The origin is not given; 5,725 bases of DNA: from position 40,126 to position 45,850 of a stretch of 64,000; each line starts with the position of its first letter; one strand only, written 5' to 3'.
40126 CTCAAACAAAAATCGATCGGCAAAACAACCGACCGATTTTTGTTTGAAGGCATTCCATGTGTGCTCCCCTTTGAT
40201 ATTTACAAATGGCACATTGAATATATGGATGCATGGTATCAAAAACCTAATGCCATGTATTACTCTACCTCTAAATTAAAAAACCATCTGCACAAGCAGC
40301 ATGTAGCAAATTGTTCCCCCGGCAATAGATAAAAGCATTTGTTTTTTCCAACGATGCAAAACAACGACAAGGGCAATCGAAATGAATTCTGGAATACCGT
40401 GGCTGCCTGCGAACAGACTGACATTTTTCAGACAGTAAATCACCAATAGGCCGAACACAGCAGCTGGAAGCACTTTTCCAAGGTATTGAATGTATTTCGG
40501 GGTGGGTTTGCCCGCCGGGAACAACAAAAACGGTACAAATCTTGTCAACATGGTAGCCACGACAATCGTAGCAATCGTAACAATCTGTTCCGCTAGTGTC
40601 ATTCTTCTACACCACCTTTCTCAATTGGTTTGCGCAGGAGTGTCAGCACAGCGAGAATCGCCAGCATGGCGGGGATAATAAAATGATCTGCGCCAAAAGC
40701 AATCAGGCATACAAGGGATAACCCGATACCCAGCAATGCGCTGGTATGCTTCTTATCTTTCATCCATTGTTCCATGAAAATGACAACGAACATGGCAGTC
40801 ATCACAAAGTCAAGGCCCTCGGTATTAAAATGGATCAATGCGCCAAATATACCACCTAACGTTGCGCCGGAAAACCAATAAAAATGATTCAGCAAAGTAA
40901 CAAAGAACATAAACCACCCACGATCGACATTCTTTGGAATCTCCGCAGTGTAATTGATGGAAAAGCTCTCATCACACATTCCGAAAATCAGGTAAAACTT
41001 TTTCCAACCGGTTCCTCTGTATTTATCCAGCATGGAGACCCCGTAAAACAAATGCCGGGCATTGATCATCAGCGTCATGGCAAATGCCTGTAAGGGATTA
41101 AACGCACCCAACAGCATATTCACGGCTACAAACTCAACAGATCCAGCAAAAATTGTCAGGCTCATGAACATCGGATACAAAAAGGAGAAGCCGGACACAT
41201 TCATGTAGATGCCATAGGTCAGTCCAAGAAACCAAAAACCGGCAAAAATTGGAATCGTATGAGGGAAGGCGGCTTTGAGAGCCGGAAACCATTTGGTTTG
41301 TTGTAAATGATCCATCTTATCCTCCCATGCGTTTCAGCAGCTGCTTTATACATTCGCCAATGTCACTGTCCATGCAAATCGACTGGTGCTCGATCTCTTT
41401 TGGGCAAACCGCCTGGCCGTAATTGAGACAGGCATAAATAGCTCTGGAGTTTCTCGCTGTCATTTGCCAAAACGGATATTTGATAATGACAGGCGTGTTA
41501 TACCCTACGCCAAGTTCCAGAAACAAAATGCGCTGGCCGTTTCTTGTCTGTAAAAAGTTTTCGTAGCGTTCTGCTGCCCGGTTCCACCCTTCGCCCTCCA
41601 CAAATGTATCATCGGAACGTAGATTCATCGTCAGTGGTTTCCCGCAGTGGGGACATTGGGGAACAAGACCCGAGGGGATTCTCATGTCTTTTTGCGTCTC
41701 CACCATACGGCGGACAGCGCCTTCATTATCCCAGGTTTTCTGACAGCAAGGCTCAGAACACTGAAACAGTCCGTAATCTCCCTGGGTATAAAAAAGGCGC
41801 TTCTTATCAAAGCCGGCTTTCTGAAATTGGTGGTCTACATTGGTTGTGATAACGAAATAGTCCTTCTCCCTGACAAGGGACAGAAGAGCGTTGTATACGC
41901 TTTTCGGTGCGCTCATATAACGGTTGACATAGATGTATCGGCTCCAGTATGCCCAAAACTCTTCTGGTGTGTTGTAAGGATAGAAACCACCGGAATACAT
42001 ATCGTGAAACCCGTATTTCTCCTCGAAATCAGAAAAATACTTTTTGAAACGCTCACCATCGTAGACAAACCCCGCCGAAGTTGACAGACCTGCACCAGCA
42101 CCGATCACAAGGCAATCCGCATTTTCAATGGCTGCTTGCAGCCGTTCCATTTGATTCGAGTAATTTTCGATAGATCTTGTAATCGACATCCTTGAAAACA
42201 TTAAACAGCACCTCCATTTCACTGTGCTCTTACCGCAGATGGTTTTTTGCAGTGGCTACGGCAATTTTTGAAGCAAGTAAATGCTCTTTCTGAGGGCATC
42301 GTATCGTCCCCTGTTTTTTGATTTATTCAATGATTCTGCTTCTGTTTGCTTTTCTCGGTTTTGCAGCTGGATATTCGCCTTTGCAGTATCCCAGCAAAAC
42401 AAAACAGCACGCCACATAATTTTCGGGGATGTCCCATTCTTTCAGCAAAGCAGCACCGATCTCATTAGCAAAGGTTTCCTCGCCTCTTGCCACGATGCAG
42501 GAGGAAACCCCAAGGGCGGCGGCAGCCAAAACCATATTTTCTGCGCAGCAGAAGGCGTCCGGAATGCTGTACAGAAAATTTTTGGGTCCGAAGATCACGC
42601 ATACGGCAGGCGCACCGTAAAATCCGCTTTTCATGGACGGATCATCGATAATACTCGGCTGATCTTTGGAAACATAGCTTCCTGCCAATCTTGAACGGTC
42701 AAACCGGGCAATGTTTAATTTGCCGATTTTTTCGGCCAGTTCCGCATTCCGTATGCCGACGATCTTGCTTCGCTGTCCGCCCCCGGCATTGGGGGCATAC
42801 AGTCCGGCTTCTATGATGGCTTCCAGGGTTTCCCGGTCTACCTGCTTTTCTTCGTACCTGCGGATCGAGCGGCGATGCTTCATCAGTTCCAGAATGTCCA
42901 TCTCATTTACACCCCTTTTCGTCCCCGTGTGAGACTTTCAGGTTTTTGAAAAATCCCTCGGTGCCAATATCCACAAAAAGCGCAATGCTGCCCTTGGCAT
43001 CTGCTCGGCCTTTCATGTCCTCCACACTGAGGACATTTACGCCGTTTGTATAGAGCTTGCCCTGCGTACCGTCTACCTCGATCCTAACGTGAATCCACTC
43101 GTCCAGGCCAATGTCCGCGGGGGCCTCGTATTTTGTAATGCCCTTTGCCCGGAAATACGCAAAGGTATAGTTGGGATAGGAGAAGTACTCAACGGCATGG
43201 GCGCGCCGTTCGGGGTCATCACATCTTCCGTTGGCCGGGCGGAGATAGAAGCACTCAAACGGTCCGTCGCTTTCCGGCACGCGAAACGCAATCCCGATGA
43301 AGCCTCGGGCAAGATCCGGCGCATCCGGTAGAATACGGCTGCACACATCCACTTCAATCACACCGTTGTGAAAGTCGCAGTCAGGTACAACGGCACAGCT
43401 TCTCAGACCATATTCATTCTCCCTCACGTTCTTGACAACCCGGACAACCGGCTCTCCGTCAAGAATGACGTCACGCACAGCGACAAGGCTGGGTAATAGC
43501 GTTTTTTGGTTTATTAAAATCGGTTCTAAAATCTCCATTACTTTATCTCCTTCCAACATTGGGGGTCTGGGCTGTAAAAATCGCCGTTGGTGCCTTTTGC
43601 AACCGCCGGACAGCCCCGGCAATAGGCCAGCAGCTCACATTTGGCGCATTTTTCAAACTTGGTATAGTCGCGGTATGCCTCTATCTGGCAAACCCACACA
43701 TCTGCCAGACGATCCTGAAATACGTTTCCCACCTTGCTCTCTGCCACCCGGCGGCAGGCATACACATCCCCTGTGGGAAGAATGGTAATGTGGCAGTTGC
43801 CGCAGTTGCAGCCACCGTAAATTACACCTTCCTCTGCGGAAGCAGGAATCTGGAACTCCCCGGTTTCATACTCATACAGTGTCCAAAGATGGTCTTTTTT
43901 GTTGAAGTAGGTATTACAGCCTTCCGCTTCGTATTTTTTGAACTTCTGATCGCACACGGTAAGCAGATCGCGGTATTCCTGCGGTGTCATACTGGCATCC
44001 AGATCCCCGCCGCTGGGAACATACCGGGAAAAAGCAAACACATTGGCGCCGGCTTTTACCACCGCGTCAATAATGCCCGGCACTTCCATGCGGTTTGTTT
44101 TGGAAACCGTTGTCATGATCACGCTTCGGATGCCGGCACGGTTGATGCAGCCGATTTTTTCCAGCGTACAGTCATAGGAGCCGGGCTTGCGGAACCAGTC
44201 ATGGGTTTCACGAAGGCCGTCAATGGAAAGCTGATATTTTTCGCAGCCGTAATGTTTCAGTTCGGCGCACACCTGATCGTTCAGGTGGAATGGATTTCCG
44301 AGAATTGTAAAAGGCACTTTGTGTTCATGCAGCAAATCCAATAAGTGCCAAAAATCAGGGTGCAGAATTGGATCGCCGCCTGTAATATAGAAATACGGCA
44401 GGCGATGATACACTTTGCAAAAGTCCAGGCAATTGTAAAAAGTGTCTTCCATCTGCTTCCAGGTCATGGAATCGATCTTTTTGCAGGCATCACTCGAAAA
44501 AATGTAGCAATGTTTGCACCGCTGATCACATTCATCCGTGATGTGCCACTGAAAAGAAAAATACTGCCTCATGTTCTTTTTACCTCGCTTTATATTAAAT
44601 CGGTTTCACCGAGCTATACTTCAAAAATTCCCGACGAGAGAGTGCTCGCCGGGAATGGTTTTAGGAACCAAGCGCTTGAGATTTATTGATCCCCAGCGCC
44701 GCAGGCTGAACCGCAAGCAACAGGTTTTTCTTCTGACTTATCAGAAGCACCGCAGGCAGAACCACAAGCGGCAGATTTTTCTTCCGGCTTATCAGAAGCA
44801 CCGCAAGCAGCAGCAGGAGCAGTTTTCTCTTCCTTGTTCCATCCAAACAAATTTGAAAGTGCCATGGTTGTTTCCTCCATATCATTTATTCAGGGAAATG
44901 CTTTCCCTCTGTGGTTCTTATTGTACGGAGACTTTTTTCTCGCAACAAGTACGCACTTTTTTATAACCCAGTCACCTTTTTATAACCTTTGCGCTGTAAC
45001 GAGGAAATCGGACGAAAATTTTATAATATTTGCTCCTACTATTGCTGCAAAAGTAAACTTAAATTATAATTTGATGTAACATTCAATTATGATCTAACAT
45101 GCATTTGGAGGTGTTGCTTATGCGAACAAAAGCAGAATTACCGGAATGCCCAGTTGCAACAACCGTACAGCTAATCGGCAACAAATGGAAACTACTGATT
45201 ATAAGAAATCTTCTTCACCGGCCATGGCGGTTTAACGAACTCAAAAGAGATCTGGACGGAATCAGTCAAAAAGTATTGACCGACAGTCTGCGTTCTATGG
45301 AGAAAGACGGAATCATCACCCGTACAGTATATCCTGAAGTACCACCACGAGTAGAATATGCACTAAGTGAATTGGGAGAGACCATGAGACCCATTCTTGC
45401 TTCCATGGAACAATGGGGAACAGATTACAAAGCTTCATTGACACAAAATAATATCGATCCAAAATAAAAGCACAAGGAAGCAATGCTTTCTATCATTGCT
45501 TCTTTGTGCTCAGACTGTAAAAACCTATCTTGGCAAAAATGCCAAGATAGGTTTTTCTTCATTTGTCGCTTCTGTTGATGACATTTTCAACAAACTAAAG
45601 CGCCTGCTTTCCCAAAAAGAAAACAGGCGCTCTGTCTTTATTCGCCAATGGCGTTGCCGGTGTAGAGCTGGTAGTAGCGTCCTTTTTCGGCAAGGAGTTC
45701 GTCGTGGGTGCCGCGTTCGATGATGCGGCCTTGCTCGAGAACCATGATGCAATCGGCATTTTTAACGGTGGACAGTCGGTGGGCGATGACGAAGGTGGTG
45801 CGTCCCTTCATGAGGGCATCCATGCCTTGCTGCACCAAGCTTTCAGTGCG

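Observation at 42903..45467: ACGX-repeat peptide with radical SAM/SPASM maturase: an uncharacterised RiPP-like cluster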

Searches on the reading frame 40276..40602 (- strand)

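Call 3: search_protein_families(library=ncbifam, proteins=[window:40276-40602:-], max_evalue=0.01)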
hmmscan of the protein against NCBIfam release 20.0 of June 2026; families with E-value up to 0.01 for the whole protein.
window:40276-40602:- (108 aa): 0 families

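Call 4: search_protein_families(library=pfam, proteins=[window:40276-40602:-], max_evalue=0.01)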
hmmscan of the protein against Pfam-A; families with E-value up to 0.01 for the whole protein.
window:40276-40602:- (108 aa): 1 family
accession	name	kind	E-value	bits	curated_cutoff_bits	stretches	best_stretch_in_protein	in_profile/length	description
PF05437.17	AzlD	-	3.2e-25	88.6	23.7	1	7-104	2-99/99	Branched-chain amino acid transport protein (AzlD)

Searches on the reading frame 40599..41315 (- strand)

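Call 3: search_protein_families(library=ncbifam, proteins=[window:40599-41315:-], max_evalue=0.01)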
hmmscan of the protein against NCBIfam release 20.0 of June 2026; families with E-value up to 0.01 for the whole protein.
window:40599-41315:- (238 aa): 1 family
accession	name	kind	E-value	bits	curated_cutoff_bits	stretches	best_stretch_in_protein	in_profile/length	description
TIGR00346.1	azlC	equivalog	6.1e-104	347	332.35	1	12-232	1-221/221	azaleucine resistance protein AzlC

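Call 4: search_protein_families(library=pfam, proteins=[window:40599-41315:-], max_evalue=0.01)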
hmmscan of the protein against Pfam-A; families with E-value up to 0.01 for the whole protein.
window:40599-41315:- (238 aa): 1 family
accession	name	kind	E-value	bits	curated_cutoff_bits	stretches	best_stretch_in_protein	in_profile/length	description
PF03591.19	AzlC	-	1.1e-40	139.7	32.1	1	22-161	1-137/137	AzlC protein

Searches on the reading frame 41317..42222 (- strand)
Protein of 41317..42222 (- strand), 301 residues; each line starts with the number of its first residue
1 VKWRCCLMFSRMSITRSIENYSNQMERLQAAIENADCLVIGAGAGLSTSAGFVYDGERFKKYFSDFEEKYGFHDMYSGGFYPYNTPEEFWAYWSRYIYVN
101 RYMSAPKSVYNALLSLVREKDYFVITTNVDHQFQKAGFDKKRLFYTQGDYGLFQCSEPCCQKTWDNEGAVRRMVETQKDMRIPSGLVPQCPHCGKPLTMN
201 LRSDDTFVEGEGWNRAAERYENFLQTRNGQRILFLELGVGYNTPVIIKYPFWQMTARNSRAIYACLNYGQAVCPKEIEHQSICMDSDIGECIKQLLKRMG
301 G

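Call 3: search_protein_families(library=ncbifam, proteins=[window:41317-42222:-], max_evalue=0.01)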
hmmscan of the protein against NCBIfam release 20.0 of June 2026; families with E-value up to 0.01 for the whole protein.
window:41317-42222:- (301 aa): 6 families
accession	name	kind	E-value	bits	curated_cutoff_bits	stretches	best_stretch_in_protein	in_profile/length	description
NF001753.0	PRK00481.1-3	subfamily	1.7e-09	37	243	1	24-197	2-159/252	NAD-dependent protein deacylase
NF001752.0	PRK00481.1-1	equivalog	2.3e-08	33.9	221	1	23-175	2-148/242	NAD-dependent protein deacylase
NF040867.1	prot_deacyl_CobB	equivalog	1.2e-07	31.2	320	1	28-195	3-152/242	NAD-dependent protein deacetylase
NF001754.0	PRK00481.1-4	equivalog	3e-07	29.8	252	1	23-170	3-143/244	NAD-dependent protein deacylase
NF010736.0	PRK14138.1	equivalog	2.9e-05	23.4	395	1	32-193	8-149/244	NAD-dependent deacetylase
NF003738.0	PRK05333.1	equivalog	0.0038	16.2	305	0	20-139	11-124/295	NAD-dependent protein deacetylase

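Call 4: search_protein_families(library=pfam, proteins=[window:41317-42222:-], max_evalue=0.01)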
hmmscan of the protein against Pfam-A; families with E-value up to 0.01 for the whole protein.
window:41317-42222:- (301 aa): 2 families
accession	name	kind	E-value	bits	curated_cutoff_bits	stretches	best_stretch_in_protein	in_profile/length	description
PF02146.23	SIR2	-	0.00016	22.1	24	1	82-197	39-141/180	Sir2 family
PF12760.12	Zn_ribbon_IS1595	-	0.001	19.4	25.4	0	178-195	11-26/46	Transposase zinc-ribbon domain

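Call 31: search_solved_structures(query=window:41317-42222:-, max_evalue=0.01, show_alignments=1)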
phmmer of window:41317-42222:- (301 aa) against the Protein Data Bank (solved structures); distinct sequences matched with E-value up to 0.01: 5.
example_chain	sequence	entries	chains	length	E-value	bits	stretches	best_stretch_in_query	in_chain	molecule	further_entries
5a3a_A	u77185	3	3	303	1.8e-66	228.2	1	23-292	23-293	SIR2 FAMILY PROTEIN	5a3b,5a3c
8rsn_A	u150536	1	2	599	1.1e-21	81.1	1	27-296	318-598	ADP-ribose 1''-phosphate phosphatase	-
1yc5_A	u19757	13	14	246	0.00072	22.5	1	40-175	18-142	NAD-dependent deacetylase | NAD-DEPENDENT PROTEIN DEACETYLASE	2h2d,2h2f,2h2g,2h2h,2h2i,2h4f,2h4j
2h4h_A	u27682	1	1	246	0.00074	22.5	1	40-174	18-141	NAD-dependent deacetylase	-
2h59_A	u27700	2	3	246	0.00099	22.1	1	40-175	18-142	NAD-dependent deacetylase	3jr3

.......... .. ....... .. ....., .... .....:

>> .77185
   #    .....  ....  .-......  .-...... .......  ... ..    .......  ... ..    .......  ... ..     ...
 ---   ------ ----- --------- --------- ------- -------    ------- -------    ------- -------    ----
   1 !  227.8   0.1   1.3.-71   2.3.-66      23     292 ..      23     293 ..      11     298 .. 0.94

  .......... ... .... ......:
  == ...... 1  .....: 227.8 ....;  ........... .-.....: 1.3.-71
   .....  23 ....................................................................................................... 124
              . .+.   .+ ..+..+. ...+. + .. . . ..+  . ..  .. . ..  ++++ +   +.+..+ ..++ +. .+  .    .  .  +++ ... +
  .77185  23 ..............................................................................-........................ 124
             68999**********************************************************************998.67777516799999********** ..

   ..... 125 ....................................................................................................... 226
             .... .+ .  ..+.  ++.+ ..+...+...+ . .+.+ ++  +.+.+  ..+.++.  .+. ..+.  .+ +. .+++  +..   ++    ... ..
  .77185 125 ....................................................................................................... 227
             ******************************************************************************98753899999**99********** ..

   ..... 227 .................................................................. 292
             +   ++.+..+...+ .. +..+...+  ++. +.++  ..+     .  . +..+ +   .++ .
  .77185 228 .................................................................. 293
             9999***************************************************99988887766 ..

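Call 84: search_protein_families(library=padloc, proteins=[window:41317-42201:-], max_evalue=0.001)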
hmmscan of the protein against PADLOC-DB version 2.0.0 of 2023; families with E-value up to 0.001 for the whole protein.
window:41317-42201:- (294 aa): 0 families

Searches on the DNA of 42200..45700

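Call 72: search_rna_families(source=window, start=42200, end=45700, threshold=evalue, max_evalue=1)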
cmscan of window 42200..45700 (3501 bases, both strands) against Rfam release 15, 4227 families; matches with E-value up to 1: 6.
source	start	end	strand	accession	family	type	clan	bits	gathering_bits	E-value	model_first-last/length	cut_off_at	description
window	45064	45162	+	RF01871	MALAT1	Gene; lncRNA;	-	28.4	70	0.7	1-95/95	no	Metastasis associated lung adenocarcinoma transcript 1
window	45470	45564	-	RF02432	SpF25_sRNA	Gene; sRNA;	-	27.5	48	0.14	1-102/102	no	Streptococcus sRNA SpF25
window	45457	45559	-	RF00238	ctRNA_pND324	Gene; antisense;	-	27.5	45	0.4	1-86/86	no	ctRNA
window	45445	45556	+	RF02909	rli117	Gene; sRNA;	-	23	87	0.0077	136-251/272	no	Listeria sRNA rli117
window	42605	42686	-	RF01651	ceN69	Gene; snRNA; snoRNA; CD-box;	-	22.5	45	0.41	1-107/107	no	Caenorhabditis snoRNA ceN69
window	45354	45506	+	RF01472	rli40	Gene; sRNA;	-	20.4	100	0.042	1-263/263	no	Listeria sRNA rli40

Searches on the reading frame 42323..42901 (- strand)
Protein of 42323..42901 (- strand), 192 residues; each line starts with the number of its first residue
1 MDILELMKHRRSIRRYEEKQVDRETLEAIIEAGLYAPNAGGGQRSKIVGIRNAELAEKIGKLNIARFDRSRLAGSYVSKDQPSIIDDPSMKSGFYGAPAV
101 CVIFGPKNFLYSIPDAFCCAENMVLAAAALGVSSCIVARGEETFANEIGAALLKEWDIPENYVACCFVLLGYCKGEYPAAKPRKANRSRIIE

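Call 3: search_protein_families(library=ncbifam, proteins=[window:42323-42901:-], max_evalue=0.01)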
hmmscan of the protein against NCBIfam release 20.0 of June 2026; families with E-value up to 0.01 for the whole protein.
window:42323-42901:- (192 aa): 6 families
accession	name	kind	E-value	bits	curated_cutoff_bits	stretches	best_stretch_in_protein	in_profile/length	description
NF008033.1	PRK10765.1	equivalog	1.9e-08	34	223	1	3-62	4-63/240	oxygen-insensitive NADPH nitroreductase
TIGR02476.1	BluB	equivalog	1.2e-06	28.1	150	1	3-61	9-67/205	5,6-dimethylbenzimidazole synthase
TIGR03553.1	F420_FbiB_CTERM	equivalog_domain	4.5e-05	23.3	249.55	0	7-55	3-51/194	F420 biosynthesis protein FbiB, C-terminal domain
NF008088.0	PRK10828.1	equivalog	5.7e-05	22.7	183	1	1-52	1-52/183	NAD(P)H nitroreductase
NF003768.0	PRK05365.1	equivalog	0.0015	18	152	1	5-60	16-71/200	malonic semialdehyde reductase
NF009810.0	PRK13294.1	equivalog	0.0015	17.5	304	0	7-54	258-305/449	coenzyme F420-0:L-glutamate ligase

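Call 4: search_protein_families(library=pfam, proteins=[window:42323-42901:-], max_evalue=0.01)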
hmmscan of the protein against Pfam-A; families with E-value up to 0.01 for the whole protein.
window:42323-42901:- (192 aa): 2 families
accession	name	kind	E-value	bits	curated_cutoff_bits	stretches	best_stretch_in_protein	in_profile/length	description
PF00881.29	Nitroreductase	-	4.5e-23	82.7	23.5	1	8-172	2-167/167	Nitroreductase family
PF14512.11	TM1586_NiRdase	-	3.7e-08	33.7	27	1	2-62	1-60/215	Putative TM nitroreductase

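Call 66: search_solved_structures(query=window:42323-42901:-, max_evalue=0.00001)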
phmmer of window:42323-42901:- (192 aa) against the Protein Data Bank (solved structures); distinct sequences matched with E-value up to 0.00001: 15.
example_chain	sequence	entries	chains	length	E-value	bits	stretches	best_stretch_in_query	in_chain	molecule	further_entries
3ek3_A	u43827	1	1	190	5.9e-17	65.4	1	2-186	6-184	Nitroreductase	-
3pxv_A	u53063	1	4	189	1.1e-11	48.2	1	3-184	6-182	Nitroreductase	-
4g8s_A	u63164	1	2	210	4.6e-10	42.9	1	1-145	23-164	Nitroreductase family protein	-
5j6c_A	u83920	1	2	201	1e-09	41.8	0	5-49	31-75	Putative reductase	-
2wzv_A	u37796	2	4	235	6.4e-08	35.9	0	70-138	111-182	NFNB PROTEIN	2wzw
5hdj_A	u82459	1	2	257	2.2e-07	34.2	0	3-62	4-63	NfrA1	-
3h4o_A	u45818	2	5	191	6.5e-07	32.6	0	1-62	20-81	NITROREDUCTASE FAMILY PROTEIN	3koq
3e10_A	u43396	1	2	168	6.8e-07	32.6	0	5-61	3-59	Putative NADH Oxidase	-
7ldq_A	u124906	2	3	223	1.6e-06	31.4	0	3-62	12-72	NAD(P)H-dependent oxidoreductase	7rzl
5j62_A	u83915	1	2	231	2.1e-06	30.9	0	4-139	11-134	Putative reductase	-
8cqt_A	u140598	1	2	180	2.5e-06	30.7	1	1-142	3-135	Putative NADH dehydrogenase/NAD(P)H nitroreductase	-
7rzp_A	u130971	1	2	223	6.5e-06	29.4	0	3-61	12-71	Dihydropteridine reductase, NAD(P)H-dependent, oxygen-insensitive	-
7s14_A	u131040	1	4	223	6.7e-06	29.3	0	3-61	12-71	Putative NAD(P)H nitroreductase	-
7s1a_A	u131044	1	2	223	6.8e-06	29.3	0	3-61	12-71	Putative NAD(P)H nitroreductase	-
7t2z_A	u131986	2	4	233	7.9e-06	29.1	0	3-61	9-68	Putative NAD(P)H nitroreductase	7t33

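Call 84: search_protein_families(library=padloc, proteins=[window:42323-42901:-], max_evalue=0.001)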
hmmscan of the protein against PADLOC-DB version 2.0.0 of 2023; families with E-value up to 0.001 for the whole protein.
window:42323-42901:- (192 aa): 0 families
